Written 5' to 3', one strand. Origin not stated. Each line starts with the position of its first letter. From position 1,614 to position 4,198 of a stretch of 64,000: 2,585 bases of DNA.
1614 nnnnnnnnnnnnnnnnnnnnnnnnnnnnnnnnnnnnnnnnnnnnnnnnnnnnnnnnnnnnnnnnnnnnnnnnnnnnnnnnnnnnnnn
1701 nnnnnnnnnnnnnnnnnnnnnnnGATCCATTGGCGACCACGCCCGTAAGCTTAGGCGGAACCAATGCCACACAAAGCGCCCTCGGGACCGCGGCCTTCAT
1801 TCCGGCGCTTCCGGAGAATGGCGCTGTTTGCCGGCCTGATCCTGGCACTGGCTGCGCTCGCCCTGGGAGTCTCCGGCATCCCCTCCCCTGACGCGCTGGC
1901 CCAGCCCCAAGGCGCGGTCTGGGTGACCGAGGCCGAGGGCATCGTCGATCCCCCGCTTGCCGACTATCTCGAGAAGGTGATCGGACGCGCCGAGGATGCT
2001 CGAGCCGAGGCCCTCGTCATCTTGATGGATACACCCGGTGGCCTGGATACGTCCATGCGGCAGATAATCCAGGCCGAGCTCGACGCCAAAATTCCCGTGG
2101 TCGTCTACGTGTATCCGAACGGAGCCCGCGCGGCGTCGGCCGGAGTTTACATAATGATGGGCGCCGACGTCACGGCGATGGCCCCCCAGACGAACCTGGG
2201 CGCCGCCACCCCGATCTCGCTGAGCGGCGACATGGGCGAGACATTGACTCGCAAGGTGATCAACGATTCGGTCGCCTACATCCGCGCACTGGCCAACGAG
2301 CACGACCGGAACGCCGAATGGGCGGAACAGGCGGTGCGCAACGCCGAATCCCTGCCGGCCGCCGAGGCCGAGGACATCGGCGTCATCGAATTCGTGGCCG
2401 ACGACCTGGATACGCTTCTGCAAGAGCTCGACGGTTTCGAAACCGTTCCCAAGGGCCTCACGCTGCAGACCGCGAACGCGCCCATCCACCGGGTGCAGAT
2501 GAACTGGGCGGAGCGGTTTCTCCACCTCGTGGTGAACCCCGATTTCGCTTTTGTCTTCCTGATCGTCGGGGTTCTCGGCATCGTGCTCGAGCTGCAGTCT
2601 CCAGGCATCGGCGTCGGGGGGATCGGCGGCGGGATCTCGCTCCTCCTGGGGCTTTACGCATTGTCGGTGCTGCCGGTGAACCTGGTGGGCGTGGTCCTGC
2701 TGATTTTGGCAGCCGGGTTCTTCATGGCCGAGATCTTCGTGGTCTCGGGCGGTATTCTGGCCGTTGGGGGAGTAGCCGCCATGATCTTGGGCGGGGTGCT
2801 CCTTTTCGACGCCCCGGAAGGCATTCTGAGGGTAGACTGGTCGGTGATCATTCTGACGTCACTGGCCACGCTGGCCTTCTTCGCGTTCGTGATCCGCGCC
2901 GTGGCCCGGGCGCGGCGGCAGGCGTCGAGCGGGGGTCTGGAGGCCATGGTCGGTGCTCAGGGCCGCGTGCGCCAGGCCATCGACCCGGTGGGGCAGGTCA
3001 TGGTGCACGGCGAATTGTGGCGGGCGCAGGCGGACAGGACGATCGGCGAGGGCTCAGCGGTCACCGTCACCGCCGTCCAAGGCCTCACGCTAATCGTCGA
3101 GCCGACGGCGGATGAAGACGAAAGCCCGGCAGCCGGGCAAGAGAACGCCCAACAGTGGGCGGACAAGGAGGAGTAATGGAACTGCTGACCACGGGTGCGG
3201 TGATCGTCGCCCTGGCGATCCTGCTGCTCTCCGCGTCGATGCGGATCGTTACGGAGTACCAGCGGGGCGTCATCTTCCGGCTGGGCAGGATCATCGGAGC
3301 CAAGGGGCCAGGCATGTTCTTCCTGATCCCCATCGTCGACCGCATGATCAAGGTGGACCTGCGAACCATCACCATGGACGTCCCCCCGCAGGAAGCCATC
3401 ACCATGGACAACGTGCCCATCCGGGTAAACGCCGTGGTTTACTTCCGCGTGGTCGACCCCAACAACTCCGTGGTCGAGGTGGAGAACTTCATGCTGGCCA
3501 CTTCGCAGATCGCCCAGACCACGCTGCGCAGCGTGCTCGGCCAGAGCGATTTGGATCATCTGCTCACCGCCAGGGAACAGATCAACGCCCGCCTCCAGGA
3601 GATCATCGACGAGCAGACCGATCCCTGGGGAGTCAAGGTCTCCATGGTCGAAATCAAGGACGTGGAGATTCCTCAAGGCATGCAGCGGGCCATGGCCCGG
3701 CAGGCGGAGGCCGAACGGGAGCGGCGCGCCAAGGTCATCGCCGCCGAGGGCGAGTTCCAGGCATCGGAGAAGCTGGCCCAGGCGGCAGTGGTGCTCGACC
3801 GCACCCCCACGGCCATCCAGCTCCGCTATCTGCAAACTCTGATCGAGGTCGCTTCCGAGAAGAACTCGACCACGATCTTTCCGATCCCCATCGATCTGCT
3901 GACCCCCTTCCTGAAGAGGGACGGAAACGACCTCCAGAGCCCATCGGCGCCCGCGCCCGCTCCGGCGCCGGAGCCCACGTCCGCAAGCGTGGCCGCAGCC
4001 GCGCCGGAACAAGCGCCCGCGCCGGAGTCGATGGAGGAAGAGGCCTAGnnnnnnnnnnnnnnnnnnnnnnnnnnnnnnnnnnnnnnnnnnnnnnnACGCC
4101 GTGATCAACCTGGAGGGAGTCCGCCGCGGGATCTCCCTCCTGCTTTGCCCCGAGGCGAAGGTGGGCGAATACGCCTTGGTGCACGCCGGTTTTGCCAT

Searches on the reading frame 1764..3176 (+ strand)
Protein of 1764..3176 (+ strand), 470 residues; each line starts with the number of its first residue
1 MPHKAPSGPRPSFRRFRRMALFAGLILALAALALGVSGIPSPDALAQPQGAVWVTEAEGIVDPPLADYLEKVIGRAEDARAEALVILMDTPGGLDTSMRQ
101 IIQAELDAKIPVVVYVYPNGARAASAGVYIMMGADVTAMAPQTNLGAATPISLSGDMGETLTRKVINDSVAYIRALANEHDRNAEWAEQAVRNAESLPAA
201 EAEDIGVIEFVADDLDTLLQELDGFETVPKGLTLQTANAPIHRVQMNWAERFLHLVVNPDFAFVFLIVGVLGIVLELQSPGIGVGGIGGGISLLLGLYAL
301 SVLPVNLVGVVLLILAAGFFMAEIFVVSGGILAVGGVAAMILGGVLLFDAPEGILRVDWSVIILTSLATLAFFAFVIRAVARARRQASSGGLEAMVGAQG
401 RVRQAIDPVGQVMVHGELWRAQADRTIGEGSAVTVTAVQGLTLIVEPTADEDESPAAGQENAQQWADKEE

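Call 3: search_protein_families(library=pfam, proteins=[window:1764-3176:+], max_evalue=0.01)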
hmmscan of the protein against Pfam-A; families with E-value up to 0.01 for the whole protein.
window:1764-3176:+ (470 aa): 3 families
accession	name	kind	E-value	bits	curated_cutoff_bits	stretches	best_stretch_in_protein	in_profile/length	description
PF24961.1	NfeD_membrane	-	2.3e-21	76.5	26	1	261-377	2-117/119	NfeD integral membrane domain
PF25145.1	NfeD1b_N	-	3.7e-19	69.5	40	1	52-204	2-148/189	NfeD1b, N-terminal domain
PF01957.25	NfeD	-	2e-16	60.3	29.1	1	393-447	2-57/57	NfeD-like C-terminal, partner-binding domain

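Call 4: search_protein_families(library=ncbifam, proteins=[window:1764-3176:+], max_evalue=0.01)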
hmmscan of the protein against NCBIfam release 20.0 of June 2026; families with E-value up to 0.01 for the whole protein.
window:1764-3176:+ (470 aa): 3 families
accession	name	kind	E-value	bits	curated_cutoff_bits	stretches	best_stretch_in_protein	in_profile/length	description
TIGR00706.1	SppA_dom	equivalog_domain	1.7e-06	27.9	155.45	1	69-148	19-98/208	signal peptide peptidase SppA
NF005481.0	PRK07084.1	equivalog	0.0032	16.7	511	1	98-215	40-159/324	class II fructose-bisphosphate aldolase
NF047768.1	Clp_like_SDH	equivalog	0.0033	16.9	250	1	83-150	80-144/260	SDH family Clp fold serine proteinase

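Call 50: search_solved_structures(query=window:1764-3173:+, max_evalue=0.001, show_alignments=2)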
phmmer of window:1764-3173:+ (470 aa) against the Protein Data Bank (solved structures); distinct sequences matched with E-value up to 0.001: 5.
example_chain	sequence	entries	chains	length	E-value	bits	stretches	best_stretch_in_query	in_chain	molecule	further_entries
2deo_A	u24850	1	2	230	4.7e-35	124.7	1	50-250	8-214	441aa long hypothetical nfeD protein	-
6m4b_A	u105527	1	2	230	1.2e-34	123.3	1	50-250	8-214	Membrane-bound protease PH1510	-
3bpp_A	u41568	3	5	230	2.2e-34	122.5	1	50-250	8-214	1510-N membrane protease | 441aa long hypothetical nfeD protein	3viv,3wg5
3wwv_A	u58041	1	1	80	3.9e-06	29.4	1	390-447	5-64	Stomatin operon partner protein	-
2k5h_A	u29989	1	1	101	7.7e-06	28.4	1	391-450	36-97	Conserved protein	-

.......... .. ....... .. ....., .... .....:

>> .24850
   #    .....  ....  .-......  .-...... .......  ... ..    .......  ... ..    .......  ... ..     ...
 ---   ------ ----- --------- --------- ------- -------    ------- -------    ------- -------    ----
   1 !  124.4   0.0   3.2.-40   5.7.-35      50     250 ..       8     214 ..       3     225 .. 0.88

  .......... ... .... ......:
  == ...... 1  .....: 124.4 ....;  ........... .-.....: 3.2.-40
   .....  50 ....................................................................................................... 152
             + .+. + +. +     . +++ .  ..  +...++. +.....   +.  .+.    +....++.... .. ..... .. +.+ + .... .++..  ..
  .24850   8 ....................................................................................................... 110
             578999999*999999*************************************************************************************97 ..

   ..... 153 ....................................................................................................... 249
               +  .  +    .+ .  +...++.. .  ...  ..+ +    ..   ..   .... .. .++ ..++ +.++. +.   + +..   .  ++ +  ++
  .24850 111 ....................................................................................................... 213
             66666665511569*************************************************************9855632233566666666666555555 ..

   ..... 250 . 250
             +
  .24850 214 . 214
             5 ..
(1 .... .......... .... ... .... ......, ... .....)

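Call 57: search_protein_families(library=padloc, proteins=[window:1764-3176:+], max_evalue=0.001)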
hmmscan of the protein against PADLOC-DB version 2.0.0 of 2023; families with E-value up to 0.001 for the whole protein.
window:1764-3176:+ (470 aa): 0 families

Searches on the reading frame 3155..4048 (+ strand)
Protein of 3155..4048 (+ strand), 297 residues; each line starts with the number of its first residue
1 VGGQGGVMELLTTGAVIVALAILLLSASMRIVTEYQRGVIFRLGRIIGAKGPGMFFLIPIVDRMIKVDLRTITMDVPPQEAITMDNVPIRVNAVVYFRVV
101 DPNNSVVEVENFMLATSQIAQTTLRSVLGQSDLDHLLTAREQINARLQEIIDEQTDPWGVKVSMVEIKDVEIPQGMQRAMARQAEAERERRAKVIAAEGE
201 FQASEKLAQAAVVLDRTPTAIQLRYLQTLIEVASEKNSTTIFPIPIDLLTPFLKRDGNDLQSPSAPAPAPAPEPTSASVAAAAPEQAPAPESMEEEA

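Call 3: search_protein_families(library=pfam, proteins=[window:3155-4048:+], max_evalue=0.01)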
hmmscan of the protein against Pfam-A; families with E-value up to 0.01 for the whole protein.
window:3155-4048:+ (297 aa): 2 families
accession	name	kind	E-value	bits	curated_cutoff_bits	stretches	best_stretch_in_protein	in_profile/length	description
PF01145.31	Band_7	-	1.7e-39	136.1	23.6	1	31-200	2-175/176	SPFH domain / Band 7 family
PF13421.11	Band_7_1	-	0.00013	22.1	24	1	101-185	113-208/211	SPFH domain-Band 7 family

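Call 4: search_protein_families(library=ncbifam, proteins=[window:3155-4048:+], max_evalue=0.01)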
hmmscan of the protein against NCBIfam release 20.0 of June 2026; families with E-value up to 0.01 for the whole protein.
window:3155-4048:+ (297 aa): 5 families
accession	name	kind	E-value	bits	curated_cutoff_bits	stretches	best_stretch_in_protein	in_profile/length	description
TIGR01933.1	hflK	equivalog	6.9e-21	74.8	159.4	1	30-206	2-179/261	FtsH protease activity modulator HflK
TIGR01932.1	hflC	equivalog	1.7e-14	53.4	134.4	2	15-138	7-141/318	protease modulator HflC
NF008181.0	PRK10930.1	equivalog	2.3e-13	49.8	660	1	15-209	83-278/419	FtsH protease activity modulator HflK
NF008259.0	PRK11029.1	equivalog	9.1e-09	34.7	427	1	16-102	7-100/334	protease modulator HflC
NF058507.1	FlotScfldFlot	equivalog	2.2e-07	30.3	700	1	50-210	55-223/477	flotillin lipid rafts scaffold protein FloT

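Call 51: search_solved_structures(query=window:3176-4045:+, max_evalue=1e-10, show_alignments=0)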
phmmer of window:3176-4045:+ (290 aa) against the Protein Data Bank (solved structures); distinct sequences matched with E-value up to 1e-10: 13.
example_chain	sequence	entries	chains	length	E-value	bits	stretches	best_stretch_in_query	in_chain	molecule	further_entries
9oh9_A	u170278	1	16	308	5.5e-77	261.9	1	20-244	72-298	Stomatin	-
9wmj_A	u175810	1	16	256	6.7e-77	261.6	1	20-243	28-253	Stomatin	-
9wkz_A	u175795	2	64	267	7.8e-77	261.4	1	20-243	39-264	Stomatin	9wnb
9z7u_F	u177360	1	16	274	8.6e-77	261.3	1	20-243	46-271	Stomatin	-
3bk6_A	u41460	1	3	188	7.8e-68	231.9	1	54-231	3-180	PH stomatin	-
9zd2_F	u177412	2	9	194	5e-45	157.2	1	20-166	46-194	Stomatin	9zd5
8gn9_A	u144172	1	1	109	3.5e-43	151.2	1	60-166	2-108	Stomatin homolog PH1511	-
8z5g_A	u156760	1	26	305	9.7e-38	133.3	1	9-197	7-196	Protein QmcA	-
4fvj_A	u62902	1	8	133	5.6e-35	124.3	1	52-179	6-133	Stomatin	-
4fvf_A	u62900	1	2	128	6.7e-35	124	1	52-179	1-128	Stomatin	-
4fvg_A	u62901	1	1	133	6.5e-34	120.8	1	52-179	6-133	Stomatin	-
2rpb_A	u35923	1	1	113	1.8e-29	106.3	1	60-167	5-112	hypothetical membrane protein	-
7wh3_A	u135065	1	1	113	4.4e-28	101.7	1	60-166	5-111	Stomatin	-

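Call 57: search_protein_families(library=padloc, proteins=[window:3176-4048:+], max_evalue=0.001)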
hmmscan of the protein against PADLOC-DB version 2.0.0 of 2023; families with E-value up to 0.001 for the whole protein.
window:3176-4048:+ (290 aa): 0 families
